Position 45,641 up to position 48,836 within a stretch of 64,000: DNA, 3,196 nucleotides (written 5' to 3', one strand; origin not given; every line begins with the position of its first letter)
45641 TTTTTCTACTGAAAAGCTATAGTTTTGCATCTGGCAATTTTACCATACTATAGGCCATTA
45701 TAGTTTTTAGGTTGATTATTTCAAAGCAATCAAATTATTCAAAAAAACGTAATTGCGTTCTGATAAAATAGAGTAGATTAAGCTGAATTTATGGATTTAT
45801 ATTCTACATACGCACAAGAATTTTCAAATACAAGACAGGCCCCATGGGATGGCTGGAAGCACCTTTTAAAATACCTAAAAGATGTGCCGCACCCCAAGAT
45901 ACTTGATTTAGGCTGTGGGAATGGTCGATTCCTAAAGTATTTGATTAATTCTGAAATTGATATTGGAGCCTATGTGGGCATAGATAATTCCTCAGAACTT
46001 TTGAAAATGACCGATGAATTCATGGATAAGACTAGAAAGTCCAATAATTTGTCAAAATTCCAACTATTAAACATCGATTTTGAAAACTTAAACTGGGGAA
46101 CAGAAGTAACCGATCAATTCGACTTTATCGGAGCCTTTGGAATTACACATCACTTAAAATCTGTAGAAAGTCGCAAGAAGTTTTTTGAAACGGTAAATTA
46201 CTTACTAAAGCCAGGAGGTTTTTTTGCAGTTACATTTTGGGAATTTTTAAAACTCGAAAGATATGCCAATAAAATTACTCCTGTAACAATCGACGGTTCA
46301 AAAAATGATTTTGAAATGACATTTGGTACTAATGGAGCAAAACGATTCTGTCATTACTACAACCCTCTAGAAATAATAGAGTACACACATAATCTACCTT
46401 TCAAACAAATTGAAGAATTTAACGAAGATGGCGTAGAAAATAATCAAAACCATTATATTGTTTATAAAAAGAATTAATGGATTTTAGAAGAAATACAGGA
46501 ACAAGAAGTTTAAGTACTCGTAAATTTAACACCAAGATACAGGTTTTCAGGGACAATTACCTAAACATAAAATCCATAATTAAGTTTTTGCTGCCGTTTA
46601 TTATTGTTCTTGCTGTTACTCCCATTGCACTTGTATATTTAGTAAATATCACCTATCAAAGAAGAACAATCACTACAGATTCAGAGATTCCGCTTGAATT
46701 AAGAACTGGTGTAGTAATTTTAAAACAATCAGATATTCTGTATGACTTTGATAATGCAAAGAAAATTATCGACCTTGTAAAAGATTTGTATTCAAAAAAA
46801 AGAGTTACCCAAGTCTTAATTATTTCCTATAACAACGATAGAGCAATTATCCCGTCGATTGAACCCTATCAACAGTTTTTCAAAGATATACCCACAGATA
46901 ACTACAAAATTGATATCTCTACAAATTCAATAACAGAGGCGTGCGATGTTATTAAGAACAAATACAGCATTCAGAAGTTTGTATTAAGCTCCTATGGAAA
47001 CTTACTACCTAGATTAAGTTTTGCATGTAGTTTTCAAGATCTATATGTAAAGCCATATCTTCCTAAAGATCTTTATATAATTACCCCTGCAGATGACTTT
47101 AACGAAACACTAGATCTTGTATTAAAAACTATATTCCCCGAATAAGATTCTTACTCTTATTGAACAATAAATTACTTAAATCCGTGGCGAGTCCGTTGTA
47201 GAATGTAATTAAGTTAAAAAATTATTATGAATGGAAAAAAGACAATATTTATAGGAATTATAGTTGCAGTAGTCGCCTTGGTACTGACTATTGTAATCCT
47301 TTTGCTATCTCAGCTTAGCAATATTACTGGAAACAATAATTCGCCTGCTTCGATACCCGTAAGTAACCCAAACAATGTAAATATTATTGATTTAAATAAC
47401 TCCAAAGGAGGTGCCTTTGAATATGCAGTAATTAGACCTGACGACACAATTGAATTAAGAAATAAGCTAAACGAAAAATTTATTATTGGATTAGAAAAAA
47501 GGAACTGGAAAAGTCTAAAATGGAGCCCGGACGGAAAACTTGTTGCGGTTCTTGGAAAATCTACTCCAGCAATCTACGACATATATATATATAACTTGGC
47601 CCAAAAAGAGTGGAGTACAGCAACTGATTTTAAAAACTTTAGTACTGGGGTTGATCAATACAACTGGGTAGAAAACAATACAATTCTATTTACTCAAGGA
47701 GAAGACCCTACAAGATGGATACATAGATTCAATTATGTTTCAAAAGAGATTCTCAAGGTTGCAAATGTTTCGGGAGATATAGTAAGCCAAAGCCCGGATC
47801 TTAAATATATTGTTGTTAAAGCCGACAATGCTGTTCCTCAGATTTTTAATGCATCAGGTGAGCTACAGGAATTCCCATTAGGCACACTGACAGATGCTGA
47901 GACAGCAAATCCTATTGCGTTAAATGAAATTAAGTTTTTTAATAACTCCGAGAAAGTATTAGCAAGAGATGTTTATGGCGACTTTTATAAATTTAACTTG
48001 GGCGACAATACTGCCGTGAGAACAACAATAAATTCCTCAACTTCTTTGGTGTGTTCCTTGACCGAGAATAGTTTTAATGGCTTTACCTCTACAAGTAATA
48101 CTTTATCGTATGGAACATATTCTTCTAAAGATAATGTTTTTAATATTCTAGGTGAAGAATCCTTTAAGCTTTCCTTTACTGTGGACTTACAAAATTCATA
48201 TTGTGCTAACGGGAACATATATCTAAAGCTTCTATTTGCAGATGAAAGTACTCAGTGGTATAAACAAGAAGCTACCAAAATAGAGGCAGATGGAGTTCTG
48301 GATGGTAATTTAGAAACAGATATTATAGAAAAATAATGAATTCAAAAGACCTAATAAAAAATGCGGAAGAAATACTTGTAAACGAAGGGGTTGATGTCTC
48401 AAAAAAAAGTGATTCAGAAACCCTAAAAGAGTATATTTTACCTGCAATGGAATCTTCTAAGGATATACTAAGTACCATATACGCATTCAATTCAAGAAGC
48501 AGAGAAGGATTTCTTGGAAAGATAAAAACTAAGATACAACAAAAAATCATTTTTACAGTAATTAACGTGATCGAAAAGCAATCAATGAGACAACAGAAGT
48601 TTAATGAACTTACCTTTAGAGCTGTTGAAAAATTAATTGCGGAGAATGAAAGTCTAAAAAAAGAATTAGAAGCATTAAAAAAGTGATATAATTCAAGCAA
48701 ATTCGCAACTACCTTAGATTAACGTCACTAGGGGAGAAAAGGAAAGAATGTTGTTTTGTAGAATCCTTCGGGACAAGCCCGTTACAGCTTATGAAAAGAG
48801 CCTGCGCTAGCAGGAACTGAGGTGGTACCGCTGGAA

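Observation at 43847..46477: Divergently transcribed Elp3-like radical-SAM/KAT gene and Trm9-like methyltransferase gene: a eukaryote/archaeal-type cm5U/mcm5U wobble-uridine module in a bacterium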

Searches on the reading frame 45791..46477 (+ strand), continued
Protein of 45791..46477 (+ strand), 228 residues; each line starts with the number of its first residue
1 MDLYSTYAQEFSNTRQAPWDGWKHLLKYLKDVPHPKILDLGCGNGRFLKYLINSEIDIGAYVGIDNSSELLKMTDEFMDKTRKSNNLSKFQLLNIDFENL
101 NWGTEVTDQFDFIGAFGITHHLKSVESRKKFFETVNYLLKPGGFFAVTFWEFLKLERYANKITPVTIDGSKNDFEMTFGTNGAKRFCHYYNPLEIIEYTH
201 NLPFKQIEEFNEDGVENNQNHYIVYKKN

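Call 37: list_cluster_members(proteins=[P0012, P0024, P0028, P0036, P0047, P0054, P0043, P0051, P0048, P0004])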
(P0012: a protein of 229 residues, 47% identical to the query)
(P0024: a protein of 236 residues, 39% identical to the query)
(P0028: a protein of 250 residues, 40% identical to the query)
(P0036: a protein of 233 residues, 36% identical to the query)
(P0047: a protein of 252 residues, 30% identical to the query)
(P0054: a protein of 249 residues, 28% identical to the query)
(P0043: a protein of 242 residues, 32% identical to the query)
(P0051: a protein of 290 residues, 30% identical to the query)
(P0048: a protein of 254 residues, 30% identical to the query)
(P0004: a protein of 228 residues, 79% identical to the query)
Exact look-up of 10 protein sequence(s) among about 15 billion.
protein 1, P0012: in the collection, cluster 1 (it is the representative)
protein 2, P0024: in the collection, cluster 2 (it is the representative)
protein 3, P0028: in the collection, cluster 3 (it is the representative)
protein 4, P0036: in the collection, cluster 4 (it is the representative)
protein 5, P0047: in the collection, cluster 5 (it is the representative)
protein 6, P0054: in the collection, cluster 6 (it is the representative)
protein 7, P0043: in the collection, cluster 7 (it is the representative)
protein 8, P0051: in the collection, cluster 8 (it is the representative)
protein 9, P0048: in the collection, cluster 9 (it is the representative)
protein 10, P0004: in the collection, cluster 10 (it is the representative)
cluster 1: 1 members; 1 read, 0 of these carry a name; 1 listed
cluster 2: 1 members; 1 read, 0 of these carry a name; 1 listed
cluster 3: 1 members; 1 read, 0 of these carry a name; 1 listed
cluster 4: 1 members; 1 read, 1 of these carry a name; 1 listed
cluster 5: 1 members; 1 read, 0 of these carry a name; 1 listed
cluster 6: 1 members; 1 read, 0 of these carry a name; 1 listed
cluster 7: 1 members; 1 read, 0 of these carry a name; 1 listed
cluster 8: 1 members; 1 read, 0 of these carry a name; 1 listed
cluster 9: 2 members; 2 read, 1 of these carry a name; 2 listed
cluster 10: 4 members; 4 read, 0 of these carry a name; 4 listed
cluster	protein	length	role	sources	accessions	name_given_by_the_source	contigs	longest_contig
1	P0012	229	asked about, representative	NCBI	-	-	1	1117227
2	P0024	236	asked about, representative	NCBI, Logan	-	-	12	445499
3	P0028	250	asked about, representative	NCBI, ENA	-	-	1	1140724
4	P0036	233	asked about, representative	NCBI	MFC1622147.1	class I SAM-dependent DNA methyltransferase [Patescibacteria group bacterium]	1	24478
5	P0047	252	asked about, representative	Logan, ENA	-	-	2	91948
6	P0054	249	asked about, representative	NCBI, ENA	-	-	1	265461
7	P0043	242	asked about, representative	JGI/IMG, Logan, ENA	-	-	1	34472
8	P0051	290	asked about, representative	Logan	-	-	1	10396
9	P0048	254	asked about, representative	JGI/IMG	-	-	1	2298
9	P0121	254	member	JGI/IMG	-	tRNA (uracil-5-)-methyltransferase TRM9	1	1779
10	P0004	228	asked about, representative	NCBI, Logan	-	-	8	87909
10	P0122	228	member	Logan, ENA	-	-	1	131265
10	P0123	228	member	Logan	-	-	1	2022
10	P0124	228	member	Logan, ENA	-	-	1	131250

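Call 40: fold_search(model_id=the predicted structure, library=pdb)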
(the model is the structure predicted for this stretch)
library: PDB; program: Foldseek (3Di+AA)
matches with E <= 10: 1886; with E <= 0.001: 1103
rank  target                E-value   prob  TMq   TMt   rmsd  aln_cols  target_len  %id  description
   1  3d2l_C                3.6e-13  1.00  0.70  0.67   6.0       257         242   19  Crystal structure of SAM-dependent methyltransferase (ZP_00538691.1) from EXIGUOBACTERIUM SP. 255-15 at 1.90 A resolut (released 2008-05-20)
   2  1y8c                  4.9e-13  1.00  0.71  0.66   7.4       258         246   17  Crystal structure of a S-adenosylmethionine-dependent methyltransferase from Clostridium acetobutylicum ATCC 824 (released 2004-12-28)
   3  3d2l_A                8.0e-13  1.00  0.66  0.63   7.7       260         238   18  Crystal structure of SAM-dependent methyltransferase (ZP_00538691.1) from EXIGUOBACTERIUM SP. 255-15 at 1.90 A resolut (released 2008-05-20)
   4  8rdl                  1.2e-12  1.00  0.66  0.72   4.4       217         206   17  Xenorhabdin methyltransferase XrdM with SAH (released 2024-10-16)
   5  2hv9                  2.0e-12  1.00  0.65  0.61   4.5       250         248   19  Encephalitozoon cuniculi mRNA Cap (Guanine-N7) Methyltransferase in complex with sinefungin (released 2006-09-19)
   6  5je4_A                2.9e-12  1.00  0.69  0.69   4.1       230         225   18  Crystal structure of Burkholderia glumae ToxA Y7A mutant with bound S-adenosylhomocysteine (SAH) (released 2016-05-04)
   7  5cm2_Z                3.5e-12  1.00  0.58  0.70   5.2       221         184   23  Structure of Y. lipolytica Trm9-Trm112 complex, a methyltransferase modifying U34 in the anticodon loop of some tRNAs (released 2015-10-21)
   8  7wzg_B                3.5e-12  1.00  0.67  0.63   8.4       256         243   16  Cypemycin N-terminal methyltransferase CypM (released 2023-02-22)
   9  5je5                  4.5e-12  1.00  0.70  0.66   3.9       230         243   18  Crystal structure of Burkholderia glumae ToxA with bound S-adenosylhomocysteine (SAH) and 1-demethyltoxoflavin (released 2016-05-04)
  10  5jdz_A                5.4e-12  1.00  0.69  0.66   4.8       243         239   16  Crystal structure of Burkholderia glumae ToxA with bound S-adenosylhomocysteine (SAH) (released 2016-05-04)
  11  5je6_A                6.6e-12  1.00  0.66  0.64   4.3       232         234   18  Crystal structure of Burkholderia glumae ToxA (released 2016-05-11)
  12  5jdz_B                7.0e-12  1.00  0.67  0.69   4.3       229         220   17  Crystal structure of Burkholderia glumae ToxA with bound S-adenosylhomocysteine (SAH) (released 2016-05-04)
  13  5je1_A                7.4e-12  1.00  0.75  0.70   4.2       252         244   17  Crystal structure of Burkholderia glumae ToxA with bound S-adenosylhomocysteine (SAH) and toxoflavin (released 2016-05-04)
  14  5je3_B                7.4e-12  1.00  0.67  0.70   4.8       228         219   18  Crystal structure of Burkholderia glumae ToxA Y7A mutant with bound S-adenosylhomocysteine (SAH) (released 2016-05-04)
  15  5je1_B                8.9e-12  1.00  0.68  0.65   5.4       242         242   17  Crystal structure of Burkholderia glumae ToxA with bound S-adenosylhomocysteine (SAH) and toxoflavin (released 2016-05-04)
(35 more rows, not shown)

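Call 42: find_related_loci(query=A1, collection=metagenome_contigs, flank=6000)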
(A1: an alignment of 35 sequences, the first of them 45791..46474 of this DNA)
Query A1 (228 aa) in metagenome_contigs; peptide patterns used: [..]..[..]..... (x = any residue, [..] = any of these).
600 stretches matched a pattern (row limit reached: there are more); 217 encode a relative of the query (tblastn E <= 1e-3); the best 80 are kept; 80 distinct loci.
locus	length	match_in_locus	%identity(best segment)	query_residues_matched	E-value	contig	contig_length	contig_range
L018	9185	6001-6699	32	4-226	3e-34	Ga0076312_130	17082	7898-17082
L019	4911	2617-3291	31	4-227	2e-31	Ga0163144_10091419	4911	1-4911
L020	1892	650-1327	29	4-227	9e-31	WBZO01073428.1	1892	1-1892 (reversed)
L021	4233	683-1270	33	3-227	1e-26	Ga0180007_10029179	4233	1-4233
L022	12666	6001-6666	29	4-226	2e-25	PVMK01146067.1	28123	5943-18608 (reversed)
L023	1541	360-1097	29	2-227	2e-25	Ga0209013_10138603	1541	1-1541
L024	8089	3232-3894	30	4-228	3e-24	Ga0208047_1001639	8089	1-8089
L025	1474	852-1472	31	15-220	2e-24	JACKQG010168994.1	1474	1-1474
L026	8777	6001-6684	28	2-227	4e-24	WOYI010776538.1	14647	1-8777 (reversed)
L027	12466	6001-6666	28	2-226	5e-24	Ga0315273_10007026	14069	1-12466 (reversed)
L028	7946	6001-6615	30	4-210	1e-23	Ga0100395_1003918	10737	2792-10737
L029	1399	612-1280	28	4-228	6e-24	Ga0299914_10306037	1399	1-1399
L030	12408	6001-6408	39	1-153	2e-23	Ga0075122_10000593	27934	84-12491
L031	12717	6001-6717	26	1-228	3e-23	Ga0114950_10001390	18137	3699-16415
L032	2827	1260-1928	29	4-227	4e-23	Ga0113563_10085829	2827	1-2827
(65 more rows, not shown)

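Call 50: search_protein_representatives(alignment_id=A1)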
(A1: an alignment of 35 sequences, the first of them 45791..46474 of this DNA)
Query: 35 sequences, 235 profile positions. Proteins with E-value up to 0.001 (for the whole library): 87469; up to 1e-10: 6400; up to 1e-30: 2047. The best 150 are listed.
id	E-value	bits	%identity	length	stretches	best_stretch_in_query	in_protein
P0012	8.2e-80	284.0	-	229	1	13-233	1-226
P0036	3.8e-77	275.2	-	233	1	1-233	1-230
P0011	6.1e-77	274.6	-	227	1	13-234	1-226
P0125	6.7e-76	271.2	-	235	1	13-234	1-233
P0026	1.1e-75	270.5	-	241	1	13-234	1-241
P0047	1.3e-75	270.2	-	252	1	2-234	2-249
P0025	1.3e-75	270.2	-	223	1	12-234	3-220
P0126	5.7e-74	264.8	-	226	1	1-234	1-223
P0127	1.6e-73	263.4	-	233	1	13-234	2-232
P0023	1.6e-73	263.4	-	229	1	7-234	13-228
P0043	2.9e-73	262.5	-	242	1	1-234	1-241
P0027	2.9e-73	262.5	-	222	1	13-234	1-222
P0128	6.1e-73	261.5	-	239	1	1-232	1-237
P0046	2.2e-72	259.7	-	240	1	3-234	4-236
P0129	2.6e-72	259.4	-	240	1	3-234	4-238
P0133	1.4e-71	257.0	-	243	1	1-234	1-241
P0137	6.7e-71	254.8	-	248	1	1-233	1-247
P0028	8.6e-71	254.5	-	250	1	13-234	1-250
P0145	3.6e-70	252.4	-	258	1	2-234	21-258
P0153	2.5e-69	249.7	-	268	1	1-234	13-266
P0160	1.7e-68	246.9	-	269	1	1-232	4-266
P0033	3.0e-68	246.2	-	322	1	13-234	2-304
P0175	2.3e-67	243.2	-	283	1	2-233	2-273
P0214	6.9e-66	238.4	-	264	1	1-234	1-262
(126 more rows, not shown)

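Call 51: list_cluster_members(proteins=[P0125, P0126, P0128, P0133, P0137, P0145, P0153, P0160, P0175, P0214])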
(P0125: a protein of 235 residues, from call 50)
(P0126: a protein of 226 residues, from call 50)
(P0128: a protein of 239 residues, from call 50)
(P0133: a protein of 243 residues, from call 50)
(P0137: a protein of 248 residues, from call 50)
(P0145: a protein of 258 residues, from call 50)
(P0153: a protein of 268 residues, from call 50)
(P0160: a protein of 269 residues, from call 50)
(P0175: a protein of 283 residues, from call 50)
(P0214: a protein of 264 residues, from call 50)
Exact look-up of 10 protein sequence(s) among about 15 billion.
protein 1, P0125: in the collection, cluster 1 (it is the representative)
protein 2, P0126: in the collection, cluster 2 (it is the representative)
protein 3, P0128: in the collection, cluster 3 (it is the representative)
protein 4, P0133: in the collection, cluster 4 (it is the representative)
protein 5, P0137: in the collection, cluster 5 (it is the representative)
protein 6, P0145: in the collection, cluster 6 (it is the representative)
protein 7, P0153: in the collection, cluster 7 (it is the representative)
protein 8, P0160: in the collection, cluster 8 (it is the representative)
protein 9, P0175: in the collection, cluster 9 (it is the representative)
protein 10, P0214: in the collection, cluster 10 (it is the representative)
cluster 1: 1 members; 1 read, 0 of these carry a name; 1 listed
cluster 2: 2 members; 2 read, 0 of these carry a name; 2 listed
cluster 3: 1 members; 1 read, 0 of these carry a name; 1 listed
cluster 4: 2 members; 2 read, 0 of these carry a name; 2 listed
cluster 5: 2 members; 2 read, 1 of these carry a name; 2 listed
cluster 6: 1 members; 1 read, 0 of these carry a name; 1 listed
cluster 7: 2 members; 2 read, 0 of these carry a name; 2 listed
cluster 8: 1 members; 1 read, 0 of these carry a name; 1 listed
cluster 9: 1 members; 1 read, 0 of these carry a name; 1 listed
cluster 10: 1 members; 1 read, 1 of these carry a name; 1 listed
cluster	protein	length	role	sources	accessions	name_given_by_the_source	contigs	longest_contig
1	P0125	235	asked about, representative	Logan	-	-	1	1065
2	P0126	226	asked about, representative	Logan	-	-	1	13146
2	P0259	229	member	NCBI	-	-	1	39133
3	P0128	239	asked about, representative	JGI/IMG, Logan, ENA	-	-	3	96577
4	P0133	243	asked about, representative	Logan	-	-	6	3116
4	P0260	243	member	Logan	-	-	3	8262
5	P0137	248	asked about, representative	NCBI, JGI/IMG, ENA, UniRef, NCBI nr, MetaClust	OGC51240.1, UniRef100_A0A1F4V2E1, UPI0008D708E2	hypothetical protein A2982_04020 [candidate division WWE3 bacterium ... | Methyltransferase domain-containing protein n=1 Tax=candidate division WWE3 bacterium ... | MAG: hypothetical protein A2982_04020 [candidate division WWE3 bacterium ...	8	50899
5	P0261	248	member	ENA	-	-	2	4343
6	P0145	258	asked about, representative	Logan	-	-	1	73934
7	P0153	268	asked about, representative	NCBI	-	-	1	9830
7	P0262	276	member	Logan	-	-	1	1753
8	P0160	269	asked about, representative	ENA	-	-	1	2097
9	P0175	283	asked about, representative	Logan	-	-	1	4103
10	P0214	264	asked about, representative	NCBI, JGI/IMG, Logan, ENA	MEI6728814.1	MAG: class I SAM-dependent methyltransferase [bacterium]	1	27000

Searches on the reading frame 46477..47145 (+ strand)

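Call 3: search_protein_families(library=pfam, proteins=[window:46477-47145:+], max_evalue=0.01)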
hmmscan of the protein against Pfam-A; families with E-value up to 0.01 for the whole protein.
window:46477-47145:+ (222 aa): 0 families

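Call 4: search_protein_families(library=ncbifam, proteins=[window:46477-47145:+], max_evalue=0.01)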
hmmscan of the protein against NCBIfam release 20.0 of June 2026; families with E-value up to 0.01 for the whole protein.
window:46477-47145:+ (222 aa): 0 families

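Call 55: search_protein_families(library=pfam, proteins=[window:46477-47145:+], max_evalue=10)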
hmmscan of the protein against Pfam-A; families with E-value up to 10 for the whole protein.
window:46477-47145:+ (222 aa): 1 family
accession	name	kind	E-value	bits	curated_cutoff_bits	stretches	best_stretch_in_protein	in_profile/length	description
PF14207.11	DpnD-PcfM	-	0.032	14.6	25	1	144-172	12-40/46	DpnD/PcfM-like protein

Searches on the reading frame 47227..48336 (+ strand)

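Call 3: search_protein_families(library=pfam, proteins=[window:47227-48336:+], max_evalue=0.01)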
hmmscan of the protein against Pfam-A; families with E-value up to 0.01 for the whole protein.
window:47227-48336:+ (369 aa): 2 families
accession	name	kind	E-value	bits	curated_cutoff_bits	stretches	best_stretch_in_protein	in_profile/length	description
PF25174.1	Beta-prop_THOC3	-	8.9e-05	22.1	305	1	92-270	3-170/272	THOC3 beta-propeller domain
PF23414.1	Beta-prop_EML_2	-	0.00085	19.2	90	1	80-164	70-149/266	Echinoderm microtubule-associated protein second beta-propeller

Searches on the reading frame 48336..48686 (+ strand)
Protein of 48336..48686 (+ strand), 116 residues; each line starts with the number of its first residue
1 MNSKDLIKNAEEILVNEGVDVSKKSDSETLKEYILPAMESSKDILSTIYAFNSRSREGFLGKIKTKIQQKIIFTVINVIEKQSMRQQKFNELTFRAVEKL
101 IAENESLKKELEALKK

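Call 55: search_protein_families(library=pfam, proteins=[window:48336-48686:+], max_evalue=10)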
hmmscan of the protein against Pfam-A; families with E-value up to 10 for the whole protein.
window:48336-48686:+ (116 aa): 3 families
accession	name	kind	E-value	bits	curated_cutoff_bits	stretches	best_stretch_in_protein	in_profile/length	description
PF00170.26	bZIP_1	-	0.038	14.5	27.6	1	85-116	24-54/64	bZIP transcription factor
PF02183.23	HALZ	-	0.051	14.2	28.1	1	89-115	14-39/43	Homeobox associated leucine zipper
PF08961.15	NRBF2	-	0.19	11.7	36.8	1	87-115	88-115/200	Nuclear receptor-binding factor 2, autophagy regulator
